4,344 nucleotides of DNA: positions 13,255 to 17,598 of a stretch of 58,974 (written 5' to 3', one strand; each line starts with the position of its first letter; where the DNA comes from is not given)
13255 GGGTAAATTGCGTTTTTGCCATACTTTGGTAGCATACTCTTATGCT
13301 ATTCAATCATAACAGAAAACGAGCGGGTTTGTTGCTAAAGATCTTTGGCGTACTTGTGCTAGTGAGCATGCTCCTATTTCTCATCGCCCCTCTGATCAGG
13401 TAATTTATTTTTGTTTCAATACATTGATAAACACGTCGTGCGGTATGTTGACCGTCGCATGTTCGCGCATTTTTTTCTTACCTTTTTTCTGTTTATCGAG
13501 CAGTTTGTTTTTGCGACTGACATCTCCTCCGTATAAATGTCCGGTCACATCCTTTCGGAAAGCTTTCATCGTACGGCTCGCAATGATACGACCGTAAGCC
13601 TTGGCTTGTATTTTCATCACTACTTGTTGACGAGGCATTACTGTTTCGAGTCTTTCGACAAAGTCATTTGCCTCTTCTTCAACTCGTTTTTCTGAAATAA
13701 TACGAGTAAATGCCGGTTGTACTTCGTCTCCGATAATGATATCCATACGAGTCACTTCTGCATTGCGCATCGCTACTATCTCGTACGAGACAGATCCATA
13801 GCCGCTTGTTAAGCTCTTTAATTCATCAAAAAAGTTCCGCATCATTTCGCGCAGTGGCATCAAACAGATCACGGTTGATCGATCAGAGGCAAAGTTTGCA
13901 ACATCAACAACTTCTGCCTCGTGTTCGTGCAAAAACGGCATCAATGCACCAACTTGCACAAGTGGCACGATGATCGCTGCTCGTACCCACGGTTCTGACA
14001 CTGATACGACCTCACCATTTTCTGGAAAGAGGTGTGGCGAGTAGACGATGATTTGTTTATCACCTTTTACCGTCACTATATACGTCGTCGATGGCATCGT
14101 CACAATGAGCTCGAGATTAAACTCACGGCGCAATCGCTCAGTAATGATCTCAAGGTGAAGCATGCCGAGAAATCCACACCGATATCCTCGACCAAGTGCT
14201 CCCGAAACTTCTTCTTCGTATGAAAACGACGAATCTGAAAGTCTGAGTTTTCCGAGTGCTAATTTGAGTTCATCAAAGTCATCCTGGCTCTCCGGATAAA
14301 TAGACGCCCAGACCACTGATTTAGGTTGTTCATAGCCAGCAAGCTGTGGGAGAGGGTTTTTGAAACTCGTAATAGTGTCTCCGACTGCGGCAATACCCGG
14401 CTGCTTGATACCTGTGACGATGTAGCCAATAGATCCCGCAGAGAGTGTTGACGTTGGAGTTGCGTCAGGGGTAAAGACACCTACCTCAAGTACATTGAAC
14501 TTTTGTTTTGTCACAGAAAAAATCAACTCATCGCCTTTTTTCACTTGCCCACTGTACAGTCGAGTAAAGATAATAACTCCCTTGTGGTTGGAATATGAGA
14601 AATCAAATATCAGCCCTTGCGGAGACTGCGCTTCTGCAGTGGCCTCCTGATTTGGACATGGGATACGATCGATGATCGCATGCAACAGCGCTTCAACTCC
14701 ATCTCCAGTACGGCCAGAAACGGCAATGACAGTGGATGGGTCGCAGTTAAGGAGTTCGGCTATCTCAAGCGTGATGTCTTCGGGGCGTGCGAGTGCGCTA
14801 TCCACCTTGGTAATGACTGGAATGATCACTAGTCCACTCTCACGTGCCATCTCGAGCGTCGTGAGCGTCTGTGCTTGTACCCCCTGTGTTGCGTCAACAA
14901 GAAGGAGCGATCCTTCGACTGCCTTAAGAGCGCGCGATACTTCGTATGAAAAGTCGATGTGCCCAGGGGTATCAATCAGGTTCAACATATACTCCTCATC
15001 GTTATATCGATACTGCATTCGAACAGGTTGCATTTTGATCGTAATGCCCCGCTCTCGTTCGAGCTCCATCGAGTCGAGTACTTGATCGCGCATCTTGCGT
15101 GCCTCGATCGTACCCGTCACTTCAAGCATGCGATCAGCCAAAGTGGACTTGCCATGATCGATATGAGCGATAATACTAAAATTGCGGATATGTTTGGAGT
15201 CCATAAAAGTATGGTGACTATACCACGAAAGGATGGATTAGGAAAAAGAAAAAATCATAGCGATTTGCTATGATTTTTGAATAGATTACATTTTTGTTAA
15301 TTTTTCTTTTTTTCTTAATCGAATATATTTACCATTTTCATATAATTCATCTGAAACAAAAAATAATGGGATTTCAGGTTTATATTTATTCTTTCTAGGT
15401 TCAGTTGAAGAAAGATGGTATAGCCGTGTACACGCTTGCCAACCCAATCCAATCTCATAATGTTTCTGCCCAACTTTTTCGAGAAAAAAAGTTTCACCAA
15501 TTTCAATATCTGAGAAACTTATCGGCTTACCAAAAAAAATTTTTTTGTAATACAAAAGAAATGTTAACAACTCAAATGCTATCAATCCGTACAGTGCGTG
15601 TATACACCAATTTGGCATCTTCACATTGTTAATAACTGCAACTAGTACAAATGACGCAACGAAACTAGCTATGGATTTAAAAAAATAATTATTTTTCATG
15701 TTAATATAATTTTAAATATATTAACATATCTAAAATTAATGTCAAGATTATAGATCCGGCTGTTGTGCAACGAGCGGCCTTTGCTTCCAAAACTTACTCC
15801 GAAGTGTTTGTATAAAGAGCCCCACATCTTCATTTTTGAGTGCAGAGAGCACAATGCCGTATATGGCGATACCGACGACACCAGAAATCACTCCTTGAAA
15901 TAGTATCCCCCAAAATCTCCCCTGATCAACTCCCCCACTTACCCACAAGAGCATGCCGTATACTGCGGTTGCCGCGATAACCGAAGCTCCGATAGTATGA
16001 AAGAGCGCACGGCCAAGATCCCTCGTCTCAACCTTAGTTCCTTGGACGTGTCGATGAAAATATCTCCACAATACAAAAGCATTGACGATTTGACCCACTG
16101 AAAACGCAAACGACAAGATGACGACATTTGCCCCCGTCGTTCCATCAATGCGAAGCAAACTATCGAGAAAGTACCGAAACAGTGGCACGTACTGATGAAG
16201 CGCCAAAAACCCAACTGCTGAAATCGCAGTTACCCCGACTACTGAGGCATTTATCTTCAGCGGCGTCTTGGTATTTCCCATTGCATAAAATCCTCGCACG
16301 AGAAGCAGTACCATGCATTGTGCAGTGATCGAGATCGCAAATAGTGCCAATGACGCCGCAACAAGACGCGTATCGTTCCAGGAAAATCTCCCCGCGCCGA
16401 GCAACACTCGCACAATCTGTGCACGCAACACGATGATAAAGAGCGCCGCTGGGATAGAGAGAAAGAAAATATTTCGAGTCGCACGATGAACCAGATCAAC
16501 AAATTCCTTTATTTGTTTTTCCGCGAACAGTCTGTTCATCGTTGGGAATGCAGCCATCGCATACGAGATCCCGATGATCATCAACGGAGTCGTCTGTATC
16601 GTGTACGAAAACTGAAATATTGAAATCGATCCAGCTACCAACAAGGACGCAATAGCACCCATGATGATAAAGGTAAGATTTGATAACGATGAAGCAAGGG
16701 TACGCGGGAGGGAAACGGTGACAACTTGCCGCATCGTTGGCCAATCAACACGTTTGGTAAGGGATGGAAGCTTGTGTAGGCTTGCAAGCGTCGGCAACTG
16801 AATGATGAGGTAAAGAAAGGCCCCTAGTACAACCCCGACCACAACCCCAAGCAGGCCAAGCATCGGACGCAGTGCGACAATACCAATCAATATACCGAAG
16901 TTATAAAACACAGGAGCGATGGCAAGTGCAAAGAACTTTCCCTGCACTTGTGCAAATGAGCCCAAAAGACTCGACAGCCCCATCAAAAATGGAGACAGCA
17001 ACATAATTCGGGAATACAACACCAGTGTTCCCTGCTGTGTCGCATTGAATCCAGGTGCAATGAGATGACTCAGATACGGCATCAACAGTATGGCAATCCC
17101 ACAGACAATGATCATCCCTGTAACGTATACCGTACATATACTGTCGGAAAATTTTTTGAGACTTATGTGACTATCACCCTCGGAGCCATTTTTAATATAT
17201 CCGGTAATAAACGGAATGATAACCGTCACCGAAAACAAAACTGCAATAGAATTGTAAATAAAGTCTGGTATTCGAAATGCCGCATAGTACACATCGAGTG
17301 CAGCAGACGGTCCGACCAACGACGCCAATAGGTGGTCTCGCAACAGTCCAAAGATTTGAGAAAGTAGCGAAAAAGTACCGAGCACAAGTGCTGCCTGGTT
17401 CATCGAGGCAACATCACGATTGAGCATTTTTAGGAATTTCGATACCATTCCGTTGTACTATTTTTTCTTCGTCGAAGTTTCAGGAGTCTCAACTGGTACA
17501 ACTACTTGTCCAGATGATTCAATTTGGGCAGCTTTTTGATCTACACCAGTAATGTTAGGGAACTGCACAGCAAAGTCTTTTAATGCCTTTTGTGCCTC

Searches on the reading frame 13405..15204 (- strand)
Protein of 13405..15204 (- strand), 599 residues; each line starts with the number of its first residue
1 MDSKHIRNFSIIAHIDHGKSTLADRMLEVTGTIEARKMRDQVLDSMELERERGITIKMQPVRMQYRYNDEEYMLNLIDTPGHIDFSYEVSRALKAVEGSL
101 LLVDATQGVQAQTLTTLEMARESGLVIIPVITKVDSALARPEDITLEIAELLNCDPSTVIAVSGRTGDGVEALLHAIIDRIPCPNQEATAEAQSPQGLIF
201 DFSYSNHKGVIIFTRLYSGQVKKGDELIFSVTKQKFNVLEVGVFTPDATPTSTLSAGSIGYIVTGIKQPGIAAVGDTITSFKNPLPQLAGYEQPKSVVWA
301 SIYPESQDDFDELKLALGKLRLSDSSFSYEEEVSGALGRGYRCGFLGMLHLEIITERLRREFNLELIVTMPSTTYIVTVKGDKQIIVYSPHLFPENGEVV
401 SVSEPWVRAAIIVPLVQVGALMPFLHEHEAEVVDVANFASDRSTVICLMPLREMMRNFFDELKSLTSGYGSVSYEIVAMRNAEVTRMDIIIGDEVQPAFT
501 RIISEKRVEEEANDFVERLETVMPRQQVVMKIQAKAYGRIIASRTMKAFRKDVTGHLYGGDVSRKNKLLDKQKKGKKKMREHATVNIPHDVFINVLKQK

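Call 18: search_protein_families(library=ncbifam, proteins=[window:13405-15204:-], max_evalue=0.00001)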
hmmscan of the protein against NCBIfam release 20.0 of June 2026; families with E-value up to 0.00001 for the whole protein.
window:13405-15204:- (599 aa): 35 families (the best 25 are shown)
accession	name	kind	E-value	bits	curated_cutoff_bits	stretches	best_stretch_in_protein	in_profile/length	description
TIGR01393.1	lepA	equivalog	3.3e-216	719.2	533.9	1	4-598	1-594/595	translation elongation factor 4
TIGR00484.1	EF-G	equivalog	3.1e-53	181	659.4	2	2-158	6-161/691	elongation factor G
TIGR01394.1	TypA_BipA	equivalog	6.9e-52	176.5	757.3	1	6-284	1-290/594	translational GTPase TypA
TIGR00490.1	aEF-2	equivalog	1.3e-51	175.6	738.45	2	3-138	16-152/720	elongation factor EF-2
NF009381.0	PRK12740.1-5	subfamily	3.3e-49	167.9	583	2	2-145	5-147/692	elongation factor G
NF012153.1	tet_protect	equivalog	7.4e-47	159.9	775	2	8-154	2-147/614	tetracycline resistance ribosomal protection protein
NF001964.0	PRK00741.1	equivalog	3.6e-39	134.6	473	2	5-155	11-164/529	peptide chain release factor 3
NF000120.3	47473_otr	exception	4.1e-38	131.4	900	2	8-158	4-153/608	tetracycline resistance ribosomal protection protein Otr(A)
NF007583.0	PRK10218.1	equivalog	4.3e-35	120.8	1260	1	5-384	4-397/607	ribosome-dependent GTPase TypA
NF033148.1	tet_protect_M_W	exception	1.7e-34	119.1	1100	2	6-150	3-146/639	TetM/TetW/TetO/TetS family tetracycline resistance ribosomal protection protein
NF009891.0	PRK13351.1-1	equivalog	3.8e-33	115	597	2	3-147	6-149/681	elongation factor G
NF009379.0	PRK12740.1-3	equivalog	2.4e-31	109.1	513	2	163-381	256-466/674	elongation factor G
TIGR00503.1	prfC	equivalog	1.8e-28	99.3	466.95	1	5-159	10-167/527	peptide chain release factor 3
NF012155.1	tet_protect_M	exception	1.5e-27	96.1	1420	1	6-137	3-133/639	tetracycline resistance ribosomal protection protein Tet(M)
NF009377.1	PRK12740.1-1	equivalog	2.5e-27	95.6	890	1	3-149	10-155/700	elongation factor G-like protein EF-G2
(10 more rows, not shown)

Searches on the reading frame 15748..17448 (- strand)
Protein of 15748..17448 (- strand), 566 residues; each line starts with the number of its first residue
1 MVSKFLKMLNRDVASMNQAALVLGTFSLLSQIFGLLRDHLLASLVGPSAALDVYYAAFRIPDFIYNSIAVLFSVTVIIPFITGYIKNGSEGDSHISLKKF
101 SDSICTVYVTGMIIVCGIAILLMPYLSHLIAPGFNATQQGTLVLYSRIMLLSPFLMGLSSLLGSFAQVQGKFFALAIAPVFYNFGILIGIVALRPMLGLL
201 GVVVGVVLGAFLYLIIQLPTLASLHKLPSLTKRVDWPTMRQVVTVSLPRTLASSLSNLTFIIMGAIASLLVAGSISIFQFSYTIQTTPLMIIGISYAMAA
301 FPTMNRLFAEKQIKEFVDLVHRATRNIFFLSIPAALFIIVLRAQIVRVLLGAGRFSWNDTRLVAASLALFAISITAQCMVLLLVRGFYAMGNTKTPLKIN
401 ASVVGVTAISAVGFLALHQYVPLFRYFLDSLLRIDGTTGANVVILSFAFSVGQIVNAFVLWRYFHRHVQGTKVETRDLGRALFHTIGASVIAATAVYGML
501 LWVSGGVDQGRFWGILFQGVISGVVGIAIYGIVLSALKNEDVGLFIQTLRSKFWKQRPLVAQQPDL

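Call 42: search_protein_families(library=pfam, proteins=[window:15748-17448:-], max_evalue=0.0001)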
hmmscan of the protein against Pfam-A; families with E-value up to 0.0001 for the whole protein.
window:15748-17448:- (566 aa): 1 family
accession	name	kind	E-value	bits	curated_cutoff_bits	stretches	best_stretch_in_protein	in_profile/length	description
PF03023.19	MurJ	-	1.3e-58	199.2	27.4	1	41-500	1-433/451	Lipid II flippase MurJ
